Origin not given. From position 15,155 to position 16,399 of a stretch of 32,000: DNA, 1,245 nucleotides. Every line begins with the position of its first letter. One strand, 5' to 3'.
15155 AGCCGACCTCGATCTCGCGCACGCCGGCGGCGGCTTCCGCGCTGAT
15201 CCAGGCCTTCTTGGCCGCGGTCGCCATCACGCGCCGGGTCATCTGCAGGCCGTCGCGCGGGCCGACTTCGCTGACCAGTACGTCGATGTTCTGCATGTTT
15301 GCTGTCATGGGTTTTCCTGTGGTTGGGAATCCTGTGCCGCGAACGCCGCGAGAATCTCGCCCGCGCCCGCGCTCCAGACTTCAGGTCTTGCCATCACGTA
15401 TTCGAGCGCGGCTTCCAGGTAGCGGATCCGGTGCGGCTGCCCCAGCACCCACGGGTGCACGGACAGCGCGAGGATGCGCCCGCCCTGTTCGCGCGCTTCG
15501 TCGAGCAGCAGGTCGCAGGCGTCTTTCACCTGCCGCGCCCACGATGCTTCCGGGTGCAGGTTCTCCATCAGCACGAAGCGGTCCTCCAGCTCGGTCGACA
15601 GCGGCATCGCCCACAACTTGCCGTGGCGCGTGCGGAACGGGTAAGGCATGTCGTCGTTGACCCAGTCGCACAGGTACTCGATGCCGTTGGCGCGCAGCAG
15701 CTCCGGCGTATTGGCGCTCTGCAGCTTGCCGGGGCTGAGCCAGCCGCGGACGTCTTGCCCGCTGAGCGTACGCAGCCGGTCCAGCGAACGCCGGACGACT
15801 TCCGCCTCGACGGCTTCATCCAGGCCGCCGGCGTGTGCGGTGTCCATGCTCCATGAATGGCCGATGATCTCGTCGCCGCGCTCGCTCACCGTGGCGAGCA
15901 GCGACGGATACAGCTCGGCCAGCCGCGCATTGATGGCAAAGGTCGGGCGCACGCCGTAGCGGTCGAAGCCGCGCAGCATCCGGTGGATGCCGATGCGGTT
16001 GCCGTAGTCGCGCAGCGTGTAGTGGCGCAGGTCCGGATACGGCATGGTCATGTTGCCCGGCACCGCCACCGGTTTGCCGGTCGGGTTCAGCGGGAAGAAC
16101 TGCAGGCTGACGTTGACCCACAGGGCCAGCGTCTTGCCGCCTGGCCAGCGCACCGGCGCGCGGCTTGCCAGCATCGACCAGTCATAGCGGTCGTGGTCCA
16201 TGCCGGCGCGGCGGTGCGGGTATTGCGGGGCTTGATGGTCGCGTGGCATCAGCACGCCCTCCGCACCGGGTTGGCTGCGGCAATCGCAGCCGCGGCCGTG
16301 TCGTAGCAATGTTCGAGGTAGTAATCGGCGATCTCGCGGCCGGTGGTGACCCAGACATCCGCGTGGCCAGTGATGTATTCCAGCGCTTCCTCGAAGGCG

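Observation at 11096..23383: Thirteen-gene minus-strand operon combining an amide-type ABC importer, three C-N hydrolases and a hydratase/CoA-transferase/lyase trio: candidate uncharacterised N-heterocycle or imide/amide catabolic pathway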

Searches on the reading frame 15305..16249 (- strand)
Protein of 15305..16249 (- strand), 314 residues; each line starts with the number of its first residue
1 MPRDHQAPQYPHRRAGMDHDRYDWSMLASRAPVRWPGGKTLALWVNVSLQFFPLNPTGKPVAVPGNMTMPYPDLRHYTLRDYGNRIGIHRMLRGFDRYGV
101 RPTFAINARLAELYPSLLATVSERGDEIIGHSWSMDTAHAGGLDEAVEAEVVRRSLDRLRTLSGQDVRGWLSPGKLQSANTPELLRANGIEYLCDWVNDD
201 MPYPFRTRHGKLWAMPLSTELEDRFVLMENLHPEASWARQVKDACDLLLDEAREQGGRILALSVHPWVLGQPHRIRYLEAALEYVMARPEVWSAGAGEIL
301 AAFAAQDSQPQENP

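Call 6: search_protein_families(library=pfam, proteins=[window:15305-16249:-])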
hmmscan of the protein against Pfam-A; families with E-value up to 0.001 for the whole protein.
window:15305-16249:- (314 aa): 1 family
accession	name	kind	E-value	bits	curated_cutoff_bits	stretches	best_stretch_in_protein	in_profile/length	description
PF01522.26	Polysacc_deac_1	-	8.4e-08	32.7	23.1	1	88-192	21-123/124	Polysaccharide deacetylase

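Call 7: search_protein_families(library=ncbifam, proteins=[window:15305-16249:-])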
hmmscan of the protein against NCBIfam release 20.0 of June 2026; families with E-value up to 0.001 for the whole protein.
window:15305-16249:- (314 aa): 2 families
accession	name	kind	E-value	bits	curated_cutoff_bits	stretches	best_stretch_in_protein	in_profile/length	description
TIGR03212.1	uraD_N-term-dom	equivalog_domain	1.3e-24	86.8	424.6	1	78-302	69-290/297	allantoinase PuuE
TIGR03006.1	pepcterm_polyde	equivalog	3.1e-07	29.8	276.2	1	88-173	36-119/272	XrtA system polysaccharide deacetylase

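Call 9: search_solved_structures(query=window:15305-16249:-, max_evalue=0.001, show_alignments=1)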
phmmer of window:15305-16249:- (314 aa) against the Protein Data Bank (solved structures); distinct sequences matched with E-value up to 0.001: 5.
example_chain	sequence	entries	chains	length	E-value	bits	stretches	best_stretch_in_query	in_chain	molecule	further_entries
3rxz_A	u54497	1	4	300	6.3e-20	74.6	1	27-310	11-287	Polysaccharide deacetylase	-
3cl6_A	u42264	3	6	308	3.1e-19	72.3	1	77-295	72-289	Puue allantoinase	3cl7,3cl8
1z7a_A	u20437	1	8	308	3.2e-19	72.3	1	70-299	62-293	conserved hypothetical protein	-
3s6o_A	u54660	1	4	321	2.5e-17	66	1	69-300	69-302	Polysaccharide deacetylase family protein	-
3qbu_A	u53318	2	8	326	3.4e-09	39.3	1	82-220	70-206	Putative uncharacterized protein | peptidoglycan deacetylase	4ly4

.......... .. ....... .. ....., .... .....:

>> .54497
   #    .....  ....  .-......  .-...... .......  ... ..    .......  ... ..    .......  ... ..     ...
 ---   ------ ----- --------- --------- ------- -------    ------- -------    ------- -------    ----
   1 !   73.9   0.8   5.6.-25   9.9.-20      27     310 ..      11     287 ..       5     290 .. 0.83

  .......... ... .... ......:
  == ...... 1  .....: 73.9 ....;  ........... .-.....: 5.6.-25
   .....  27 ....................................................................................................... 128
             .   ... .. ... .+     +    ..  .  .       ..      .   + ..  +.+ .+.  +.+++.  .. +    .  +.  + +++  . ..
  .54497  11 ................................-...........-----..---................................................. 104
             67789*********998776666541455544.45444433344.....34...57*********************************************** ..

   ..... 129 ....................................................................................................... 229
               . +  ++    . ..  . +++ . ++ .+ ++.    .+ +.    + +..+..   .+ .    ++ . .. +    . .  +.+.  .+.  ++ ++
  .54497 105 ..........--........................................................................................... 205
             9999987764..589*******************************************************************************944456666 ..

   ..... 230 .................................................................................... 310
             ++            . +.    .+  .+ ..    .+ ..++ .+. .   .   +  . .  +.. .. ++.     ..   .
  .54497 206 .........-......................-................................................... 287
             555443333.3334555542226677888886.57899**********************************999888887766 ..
